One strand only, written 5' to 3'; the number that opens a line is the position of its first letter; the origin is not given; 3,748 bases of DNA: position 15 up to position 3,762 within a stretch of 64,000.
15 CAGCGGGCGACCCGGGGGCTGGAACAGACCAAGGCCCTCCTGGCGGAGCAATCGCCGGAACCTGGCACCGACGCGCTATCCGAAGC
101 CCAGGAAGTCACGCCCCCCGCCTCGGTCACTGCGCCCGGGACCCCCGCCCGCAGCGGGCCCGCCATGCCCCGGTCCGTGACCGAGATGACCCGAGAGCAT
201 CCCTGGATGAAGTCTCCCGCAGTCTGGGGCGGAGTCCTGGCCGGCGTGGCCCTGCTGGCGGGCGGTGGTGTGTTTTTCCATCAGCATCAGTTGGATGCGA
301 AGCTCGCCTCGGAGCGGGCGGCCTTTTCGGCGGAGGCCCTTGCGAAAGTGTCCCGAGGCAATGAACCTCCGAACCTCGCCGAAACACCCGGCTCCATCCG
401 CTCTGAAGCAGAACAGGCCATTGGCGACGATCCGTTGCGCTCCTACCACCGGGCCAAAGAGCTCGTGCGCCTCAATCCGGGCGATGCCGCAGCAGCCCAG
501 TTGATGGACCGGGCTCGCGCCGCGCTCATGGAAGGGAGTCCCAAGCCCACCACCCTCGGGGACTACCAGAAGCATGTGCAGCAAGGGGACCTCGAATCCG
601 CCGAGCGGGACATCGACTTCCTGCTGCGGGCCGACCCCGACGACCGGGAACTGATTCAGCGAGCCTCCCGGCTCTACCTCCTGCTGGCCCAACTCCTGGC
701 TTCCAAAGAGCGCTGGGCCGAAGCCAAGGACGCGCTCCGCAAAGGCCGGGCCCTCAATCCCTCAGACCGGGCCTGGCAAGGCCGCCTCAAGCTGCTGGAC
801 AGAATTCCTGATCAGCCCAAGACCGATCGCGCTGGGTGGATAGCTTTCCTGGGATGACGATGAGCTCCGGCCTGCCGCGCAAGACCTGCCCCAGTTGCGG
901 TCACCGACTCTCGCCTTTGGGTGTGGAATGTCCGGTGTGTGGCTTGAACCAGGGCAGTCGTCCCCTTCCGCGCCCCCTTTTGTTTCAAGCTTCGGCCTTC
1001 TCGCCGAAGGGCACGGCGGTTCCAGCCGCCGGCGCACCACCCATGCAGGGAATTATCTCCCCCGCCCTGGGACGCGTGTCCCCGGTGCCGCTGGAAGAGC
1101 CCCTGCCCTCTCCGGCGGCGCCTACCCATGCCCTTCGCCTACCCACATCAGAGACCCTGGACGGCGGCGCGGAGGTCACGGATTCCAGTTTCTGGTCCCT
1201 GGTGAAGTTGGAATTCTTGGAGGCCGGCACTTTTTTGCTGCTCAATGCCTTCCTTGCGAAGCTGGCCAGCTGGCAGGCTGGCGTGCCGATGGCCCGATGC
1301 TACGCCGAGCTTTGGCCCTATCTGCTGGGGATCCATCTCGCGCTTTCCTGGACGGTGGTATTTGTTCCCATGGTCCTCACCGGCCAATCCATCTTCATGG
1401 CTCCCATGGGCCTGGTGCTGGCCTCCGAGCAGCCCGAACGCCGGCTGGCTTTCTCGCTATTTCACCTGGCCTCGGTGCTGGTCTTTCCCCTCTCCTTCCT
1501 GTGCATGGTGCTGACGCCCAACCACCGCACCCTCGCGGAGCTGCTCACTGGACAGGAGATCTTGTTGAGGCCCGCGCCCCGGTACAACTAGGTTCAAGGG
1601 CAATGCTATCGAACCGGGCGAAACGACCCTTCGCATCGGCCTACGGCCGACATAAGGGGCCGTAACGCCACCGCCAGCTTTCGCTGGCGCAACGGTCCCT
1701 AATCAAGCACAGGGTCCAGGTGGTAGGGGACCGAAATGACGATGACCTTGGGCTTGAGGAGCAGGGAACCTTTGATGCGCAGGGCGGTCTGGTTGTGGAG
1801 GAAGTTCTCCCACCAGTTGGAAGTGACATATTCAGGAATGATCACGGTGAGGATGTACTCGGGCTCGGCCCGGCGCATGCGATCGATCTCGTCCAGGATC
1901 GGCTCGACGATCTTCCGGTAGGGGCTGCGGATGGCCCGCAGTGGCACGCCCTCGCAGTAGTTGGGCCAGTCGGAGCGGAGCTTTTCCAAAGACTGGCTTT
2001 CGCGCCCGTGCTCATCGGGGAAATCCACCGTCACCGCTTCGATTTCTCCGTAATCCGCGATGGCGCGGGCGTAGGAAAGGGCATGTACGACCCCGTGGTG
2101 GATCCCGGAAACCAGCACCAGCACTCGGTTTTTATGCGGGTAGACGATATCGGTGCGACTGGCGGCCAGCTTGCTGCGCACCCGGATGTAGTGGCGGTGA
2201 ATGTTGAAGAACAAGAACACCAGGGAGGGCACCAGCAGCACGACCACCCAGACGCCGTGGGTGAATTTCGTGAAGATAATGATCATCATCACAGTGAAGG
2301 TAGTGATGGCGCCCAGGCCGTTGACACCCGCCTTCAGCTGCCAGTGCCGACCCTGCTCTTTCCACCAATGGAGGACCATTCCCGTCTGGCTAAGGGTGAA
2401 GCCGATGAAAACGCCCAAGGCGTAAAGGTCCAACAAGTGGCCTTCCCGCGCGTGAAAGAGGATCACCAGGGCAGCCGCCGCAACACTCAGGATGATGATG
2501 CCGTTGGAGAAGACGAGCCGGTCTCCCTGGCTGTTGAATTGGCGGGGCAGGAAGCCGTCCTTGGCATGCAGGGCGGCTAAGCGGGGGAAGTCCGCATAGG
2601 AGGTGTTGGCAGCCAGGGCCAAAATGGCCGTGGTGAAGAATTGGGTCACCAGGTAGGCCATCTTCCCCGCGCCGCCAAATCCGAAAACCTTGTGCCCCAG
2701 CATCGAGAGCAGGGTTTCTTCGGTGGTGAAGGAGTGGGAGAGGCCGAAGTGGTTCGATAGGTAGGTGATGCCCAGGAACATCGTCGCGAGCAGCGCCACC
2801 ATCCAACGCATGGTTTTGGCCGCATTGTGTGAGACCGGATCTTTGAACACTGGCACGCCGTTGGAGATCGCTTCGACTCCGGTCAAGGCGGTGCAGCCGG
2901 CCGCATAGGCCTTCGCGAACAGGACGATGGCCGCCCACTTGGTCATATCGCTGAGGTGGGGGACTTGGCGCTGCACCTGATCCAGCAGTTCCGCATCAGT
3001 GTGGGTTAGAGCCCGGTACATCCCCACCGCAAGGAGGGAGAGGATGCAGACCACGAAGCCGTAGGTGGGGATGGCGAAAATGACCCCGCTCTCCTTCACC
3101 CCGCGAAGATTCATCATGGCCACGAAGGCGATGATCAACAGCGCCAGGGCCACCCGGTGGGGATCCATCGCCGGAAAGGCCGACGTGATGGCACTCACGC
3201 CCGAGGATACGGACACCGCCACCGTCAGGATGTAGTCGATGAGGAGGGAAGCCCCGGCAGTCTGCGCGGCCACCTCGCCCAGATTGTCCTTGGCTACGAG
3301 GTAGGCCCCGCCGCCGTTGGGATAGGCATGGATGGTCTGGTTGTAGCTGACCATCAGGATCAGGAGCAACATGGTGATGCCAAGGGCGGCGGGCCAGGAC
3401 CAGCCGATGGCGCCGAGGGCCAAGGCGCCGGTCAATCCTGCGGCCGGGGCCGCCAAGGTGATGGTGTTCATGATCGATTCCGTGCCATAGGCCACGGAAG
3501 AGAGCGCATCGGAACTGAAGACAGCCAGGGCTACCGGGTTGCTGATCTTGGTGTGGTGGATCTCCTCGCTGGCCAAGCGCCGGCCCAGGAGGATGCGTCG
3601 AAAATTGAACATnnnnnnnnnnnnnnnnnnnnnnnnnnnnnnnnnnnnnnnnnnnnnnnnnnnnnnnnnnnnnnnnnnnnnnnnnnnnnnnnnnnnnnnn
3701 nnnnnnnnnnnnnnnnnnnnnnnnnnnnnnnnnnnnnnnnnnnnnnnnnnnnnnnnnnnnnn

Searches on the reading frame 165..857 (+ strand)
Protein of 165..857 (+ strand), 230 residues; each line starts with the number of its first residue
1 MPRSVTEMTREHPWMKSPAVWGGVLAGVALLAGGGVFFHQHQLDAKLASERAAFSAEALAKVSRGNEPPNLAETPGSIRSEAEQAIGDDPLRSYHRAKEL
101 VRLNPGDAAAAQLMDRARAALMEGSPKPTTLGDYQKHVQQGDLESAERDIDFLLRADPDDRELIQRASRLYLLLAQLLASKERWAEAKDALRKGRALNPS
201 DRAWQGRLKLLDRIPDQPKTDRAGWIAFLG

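Call 45: search_protein_families(library=pfam, proteins=[window:165-857:+], max_evalue=0.001)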
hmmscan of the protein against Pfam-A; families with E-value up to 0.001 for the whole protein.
window:165-857:+ (230 aa): 2 families
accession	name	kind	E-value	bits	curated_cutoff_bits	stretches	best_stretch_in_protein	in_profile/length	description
PF13428.12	TPR_14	-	3.3e-06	27.7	23.5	0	169-207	2-40/44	Tetratricopeptide repeat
PF14559.12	TPR_19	-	0.0005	20.8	25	0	138-205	2-62/68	Tetratricopeptide repeat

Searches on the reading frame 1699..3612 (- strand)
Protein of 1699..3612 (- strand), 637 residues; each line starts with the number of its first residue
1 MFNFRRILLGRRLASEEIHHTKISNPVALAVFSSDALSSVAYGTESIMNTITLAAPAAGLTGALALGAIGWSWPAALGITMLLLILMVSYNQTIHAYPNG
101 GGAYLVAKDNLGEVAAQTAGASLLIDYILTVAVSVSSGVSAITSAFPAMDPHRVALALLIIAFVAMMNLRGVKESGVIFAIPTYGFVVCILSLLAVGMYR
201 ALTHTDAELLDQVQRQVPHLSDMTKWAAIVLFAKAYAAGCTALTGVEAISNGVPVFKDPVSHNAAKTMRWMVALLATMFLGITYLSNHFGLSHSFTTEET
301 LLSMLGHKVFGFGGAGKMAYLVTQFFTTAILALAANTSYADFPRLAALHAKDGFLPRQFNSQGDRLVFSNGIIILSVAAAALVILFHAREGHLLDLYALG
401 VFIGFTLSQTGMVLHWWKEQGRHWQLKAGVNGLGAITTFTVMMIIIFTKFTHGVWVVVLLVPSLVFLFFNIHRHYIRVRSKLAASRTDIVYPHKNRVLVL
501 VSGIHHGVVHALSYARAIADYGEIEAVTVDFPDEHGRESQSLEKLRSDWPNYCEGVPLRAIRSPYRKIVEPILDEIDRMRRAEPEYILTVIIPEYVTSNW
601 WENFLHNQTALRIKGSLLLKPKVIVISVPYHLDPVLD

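Call 45: search_protein_families(library=pfam, proteins=[window:1699-3612:-], max_evalue=0.001)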
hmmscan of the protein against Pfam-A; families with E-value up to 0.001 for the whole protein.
window:1699-3612:- (637 aa): 1 family
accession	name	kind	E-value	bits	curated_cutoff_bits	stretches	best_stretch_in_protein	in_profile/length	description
PF13520.12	AA_permease_2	-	2.9e-29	102.7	27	1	42-458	15-417/427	Amino acid permease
